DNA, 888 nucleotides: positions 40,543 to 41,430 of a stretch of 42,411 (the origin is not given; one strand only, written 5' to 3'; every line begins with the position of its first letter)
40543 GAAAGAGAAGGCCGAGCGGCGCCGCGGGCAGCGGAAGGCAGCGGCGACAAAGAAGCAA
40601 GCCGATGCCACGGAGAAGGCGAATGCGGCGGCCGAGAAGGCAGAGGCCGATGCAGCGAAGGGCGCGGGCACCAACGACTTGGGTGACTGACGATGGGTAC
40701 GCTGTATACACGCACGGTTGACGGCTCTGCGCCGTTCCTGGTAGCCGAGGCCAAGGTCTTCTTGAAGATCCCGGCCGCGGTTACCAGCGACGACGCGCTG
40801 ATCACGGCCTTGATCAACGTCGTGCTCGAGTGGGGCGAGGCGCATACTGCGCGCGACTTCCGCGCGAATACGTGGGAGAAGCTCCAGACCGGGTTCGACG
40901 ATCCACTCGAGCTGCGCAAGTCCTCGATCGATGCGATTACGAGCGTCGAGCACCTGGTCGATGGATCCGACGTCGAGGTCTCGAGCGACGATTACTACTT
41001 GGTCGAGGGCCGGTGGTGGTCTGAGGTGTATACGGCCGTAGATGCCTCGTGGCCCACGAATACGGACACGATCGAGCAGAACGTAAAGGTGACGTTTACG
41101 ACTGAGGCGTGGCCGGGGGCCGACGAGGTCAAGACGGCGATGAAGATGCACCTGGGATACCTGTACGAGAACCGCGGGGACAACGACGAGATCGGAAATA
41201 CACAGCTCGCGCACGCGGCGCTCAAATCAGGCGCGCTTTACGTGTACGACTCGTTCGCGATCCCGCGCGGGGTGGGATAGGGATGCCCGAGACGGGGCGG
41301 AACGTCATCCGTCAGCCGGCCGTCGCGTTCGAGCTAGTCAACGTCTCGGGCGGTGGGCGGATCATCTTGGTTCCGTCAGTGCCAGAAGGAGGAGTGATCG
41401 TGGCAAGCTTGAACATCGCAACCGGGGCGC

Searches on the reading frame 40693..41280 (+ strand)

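Call 72: search_protein_families(library=phrogs, proteins=[window:40693-41280:+], max_evalue=0.001)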
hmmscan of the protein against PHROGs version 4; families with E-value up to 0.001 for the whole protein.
window:40693-41280:+ (195 aa): 2 families
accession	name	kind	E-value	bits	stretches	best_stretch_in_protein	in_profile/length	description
phrog_442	-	connector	8.3e-12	46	1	11-167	84-228/270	head-tail adaptor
phrog_40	-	connector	1.6e-05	25.4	0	144-166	92-114/201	head-tail adaptor Ad1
